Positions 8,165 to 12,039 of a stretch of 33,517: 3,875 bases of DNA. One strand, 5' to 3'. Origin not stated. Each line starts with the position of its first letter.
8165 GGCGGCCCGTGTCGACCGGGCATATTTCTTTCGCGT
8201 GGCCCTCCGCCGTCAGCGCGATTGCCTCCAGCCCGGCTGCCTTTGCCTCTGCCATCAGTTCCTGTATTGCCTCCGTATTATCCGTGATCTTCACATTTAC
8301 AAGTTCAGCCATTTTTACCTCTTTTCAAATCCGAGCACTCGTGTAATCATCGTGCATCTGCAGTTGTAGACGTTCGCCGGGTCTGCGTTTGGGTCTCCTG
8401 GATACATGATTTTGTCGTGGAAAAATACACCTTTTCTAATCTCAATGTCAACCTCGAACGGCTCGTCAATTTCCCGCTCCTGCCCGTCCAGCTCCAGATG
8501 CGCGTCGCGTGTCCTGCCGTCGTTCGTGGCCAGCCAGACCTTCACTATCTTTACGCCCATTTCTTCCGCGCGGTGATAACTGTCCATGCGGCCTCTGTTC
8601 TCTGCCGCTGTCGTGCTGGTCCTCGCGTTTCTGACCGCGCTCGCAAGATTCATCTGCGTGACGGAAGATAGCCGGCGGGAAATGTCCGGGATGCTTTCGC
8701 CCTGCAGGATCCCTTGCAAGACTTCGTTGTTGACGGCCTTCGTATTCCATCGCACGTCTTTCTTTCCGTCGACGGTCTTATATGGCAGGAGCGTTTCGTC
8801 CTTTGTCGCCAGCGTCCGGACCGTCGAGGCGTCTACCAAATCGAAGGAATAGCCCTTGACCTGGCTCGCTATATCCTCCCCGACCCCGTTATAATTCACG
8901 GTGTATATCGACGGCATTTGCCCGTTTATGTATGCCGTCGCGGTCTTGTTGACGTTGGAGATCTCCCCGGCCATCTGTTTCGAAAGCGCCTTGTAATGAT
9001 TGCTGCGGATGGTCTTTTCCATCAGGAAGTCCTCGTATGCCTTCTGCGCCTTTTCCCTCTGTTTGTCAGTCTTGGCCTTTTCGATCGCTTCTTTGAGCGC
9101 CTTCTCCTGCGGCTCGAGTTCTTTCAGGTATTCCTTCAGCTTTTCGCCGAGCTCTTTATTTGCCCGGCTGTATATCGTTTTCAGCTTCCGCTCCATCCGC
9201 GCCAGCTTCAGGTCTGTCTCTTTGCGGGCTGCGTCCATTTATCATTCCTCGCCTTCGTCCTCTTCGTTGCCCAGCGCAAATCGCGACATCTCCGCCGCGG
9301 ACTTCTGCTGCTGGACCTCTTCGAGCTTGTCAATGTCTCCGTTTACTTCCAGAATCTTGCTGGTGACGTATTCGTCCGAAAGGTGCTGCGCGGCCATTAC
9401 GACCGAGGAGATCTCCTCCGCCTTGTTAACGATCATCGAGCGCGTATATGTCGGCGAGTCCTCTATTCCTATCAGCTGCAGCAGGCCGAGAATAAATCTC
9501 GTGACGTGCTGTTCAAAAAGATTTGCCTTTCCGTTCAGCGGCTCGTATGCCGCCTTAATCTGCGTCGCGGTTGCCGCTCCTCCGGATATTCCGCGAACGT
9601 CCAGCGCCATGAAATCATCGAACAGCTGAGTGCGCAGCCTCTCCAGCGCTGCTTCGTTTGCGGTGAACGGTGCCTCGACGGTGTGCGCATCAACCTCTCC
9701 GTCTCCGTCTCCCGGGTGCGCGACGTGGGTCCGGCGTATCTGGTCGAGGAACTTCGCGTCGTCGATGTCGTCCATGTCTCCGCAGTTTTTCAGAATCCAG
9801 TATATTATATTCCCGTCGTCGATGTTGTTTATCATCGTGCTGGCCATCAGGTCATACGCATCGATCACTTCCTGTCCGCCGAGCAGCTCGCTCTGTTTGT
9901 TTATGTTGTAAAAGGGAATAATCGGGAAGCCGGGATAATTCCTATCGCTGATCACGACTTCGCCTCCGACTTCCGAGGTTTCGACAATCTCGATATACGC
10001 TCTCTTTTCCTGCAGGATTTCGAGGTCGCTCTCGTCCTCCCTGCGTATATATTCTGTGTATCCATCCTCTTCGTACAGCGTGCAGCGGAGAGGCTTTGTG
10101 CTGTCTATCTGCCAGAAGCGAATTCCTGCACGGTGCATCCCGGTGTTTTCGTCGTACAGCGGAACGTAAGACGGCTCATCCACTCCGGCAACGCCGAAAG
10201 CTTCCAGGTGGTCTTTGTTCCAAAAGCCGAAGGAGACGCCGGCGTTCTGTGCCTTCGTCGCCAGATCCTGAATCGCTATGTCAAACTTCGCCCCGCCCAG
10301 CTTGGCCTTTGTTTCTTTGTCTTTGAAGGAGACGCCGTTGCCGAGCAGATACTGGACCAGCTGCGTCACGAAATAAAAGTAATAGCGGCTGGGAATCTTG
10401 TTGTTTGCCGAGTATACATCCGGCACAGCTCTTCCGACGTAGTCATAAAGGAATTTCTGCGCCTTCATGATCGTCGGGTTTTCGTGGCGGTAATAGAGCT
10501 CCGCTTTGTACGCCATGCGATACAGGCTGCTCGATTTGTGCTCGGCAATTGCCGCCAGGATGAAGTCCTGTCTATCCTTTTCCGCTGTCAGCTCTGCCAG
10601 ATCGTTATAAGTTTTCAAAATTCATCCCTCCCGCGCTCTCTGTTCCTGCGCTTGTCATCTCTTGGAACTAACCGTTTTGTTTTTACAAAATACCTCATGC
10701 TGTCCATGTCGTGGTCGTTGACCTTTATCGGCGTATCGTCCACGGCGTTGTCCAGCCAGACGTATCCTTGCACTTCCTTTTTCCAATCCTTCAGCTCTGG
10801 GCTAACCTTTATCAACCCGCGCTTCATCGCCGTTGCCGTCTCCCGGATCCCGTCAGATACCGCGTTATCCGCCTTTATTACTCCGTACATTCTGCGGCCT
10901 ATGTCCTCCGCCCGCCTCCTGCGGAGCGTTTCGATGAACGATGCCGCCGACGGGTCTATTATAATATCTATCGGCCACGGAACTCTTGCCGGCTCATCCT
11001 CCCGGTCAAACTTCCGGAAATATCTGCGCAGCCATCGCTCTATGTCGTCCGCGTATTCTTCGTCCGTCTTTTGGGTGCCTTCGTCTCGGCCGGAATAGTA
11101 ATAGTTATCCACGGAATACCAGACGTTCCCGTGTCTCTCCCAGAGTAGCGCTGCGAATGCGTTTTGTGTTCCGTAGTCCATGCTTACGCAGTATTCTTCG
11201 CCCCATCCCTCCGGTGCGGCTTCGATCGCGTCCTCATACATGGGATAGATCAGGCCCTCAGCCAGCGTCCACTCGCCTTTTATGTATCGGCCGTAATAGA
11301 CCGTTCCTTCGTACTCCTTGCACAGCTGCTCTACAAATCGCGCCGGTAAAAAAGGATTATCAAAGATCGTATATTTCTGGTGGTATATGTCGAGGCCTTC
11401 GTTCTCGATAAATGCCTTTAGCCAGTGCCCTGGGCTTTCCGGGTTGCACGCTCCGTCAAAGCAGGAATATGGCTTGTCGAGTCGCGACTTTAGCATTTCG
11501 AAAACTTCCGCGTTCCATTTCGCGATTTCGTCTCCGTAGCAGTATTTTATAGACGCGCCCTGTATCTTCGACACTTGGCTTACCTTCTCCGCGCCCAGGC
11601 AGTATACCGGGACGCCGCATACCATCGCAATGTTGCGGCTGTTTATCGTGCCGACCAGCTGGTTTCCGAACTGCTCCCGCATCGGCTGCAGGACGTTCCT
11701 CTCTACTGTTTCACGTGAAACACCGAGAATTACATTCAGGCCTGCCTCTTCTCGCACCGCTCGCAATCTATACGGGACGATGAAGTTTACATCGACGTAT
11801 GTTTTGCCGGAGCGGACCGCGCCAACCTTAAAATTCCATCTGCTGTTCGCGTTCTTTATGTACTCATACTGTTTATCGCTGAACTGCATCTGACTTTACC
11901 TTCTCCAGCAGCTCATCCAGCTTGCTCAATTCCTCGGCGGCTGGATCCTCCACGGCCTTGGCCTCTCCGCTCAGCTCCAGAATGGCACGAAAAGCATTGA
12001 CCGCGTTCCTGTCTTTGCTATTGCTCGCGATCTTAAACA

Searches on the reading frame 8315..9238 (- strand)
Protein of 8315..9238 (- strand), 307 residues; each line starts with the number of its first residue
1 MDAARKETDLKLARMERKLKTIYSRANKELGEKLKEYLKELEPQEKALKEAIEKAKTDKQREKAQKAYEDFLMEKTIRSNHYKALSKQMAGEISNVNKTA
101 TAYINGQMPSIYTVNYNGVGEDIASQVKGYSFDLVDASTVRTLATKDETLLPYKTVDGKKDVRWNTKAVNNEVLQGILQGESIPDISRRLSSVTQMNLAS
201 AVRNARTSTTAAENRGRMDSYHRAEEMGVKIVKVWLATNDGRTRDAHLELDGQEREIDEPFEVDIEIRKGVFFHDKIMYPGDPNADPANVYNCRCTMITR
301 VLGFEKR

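Call 11: search_protein_families(library=phrogs, max_evalue=0.001, proteins=[window:8315-9238:-])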
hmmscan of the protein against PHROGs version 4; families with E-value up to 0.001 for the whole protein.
window:8315-9238:- (307 aa): 18 families
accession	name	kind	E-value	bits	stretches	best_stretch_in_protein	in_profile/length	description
phrog_2468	-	head and packaging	3.9e-31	109.6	1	28-297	5-269/303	head morphogenesis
phrog_595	-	head and packaging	3.5e-28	100.2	1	13-306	20-303/513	head maturation protease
phrog_2662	-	head and packaging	1.6e-23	84.2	1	26-300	488-708/717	portal protein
phrog_859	-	head and packaging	8.4e-23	81.8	1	159-299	173-288/807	portal protein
phrog_3517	-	head and packaging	9.7e-21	75.5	1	194-301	228-329/371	head morphogenesis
phrog_115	-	head and packaging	4.8e-19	69.9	1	11-299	39-316/665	minor head protein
phrog_6577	-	unknown function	6.2e-14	52.3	1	165-299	115-228/1066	-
phrog_4728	-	head and packaging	1.8e-13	51.1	1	9-301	34-300/591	head morphogenesis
phrog_19443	-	head and packaging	5.5e-12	45.9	1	12-301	33-285/579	minor head protein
phrog_18477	-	head and packaging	1.4e-10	41.6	1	201-298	206-296/760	head morphogenesis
phrog_21406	-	unknown function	6.5e-07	28.2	1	229-297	290-349/1668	-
phrog_15127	-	head and packaging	6e-06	26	1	48-293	12-244/602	head protein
phrog_324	-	head and packaging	7e-06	26.3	1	221-298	255-315/624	head morphogenesis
phrog_34890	-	head and packaging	1.8e-05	24.2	1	201-298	213-304/679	head morphogenesis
phrog_4529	-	head and packaging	3.6e-05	24.2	1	168-296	172-283/533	minor head protein and DNA pilot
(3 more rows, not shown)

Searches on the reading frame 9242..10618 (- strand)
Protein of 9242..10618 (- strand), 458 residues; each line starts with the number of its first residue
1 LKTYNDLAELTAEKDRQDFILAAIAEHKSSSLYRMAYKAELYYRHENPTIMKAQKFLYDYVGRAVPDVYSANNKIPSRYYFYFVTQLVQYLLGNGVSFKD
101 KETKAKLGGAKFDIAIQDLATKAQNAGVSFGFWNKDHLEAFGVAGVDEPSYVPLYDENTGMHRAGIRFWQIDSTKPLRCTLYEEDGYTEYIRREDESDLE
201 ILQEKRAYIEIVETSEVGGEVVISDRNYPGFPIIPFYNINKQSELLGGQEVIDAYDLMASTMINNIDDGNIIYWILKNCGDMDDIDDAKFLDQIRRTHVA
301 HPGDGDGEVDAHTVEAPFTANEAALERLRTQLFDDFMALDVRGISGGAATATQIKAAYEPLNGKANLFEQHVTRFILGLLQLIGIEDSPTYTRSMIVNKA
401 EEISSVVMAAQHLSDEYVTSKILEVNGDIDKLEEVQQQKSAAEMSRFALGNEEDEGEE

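Call 10: search_protein_families(library=phrogs, max_evalue=0.001, proteins=[window:9242-10618:-])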
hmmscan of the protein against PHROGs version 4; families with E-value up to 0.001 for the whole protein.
window:9242-10618:- (458 aa): 2 families
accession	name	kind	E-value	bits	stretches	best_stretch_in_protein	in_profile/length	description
phrog_64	-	head and packaging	5.2e-45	154.9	1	5-455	64-511/547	portal protein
phrog_9064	-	head and packaging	1.2e-10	42.3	1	251-439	10-211/228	portal protein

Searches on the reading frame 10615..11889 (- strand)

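Call 10: search_protein_families(library=phrogs, max_evalue=0.001, proteins=[window:10615-11889:-])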
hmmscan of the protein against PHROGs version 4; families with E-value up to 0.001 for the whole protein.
window:10615-11889:- (424 aa): 6 families
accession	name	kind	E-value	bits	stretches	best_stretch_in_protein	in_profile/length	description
phrog_2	-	head and packaging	3e-36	126.5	1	4-413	267-601/807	terminase large subunit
phrog_10250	-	head and packaging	1.9e-34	120.4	1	193-414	5-222/228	terminase large subunit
phrog_5653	-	head and packaging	6.8e-16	59.6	1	205-417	1-192/199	terminase large subunit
phrog_6672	-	head and packaging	9.9e-10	39.1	1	309-405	37-129/145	terminase large subunit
phrog_979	-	head and packaging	2.6e-07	30.7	1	4-162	155-315/642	terminase large subunit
phrog_3717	-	head and packaging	9.6e-06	26.2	1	111-245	123-264/277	terminase large subunit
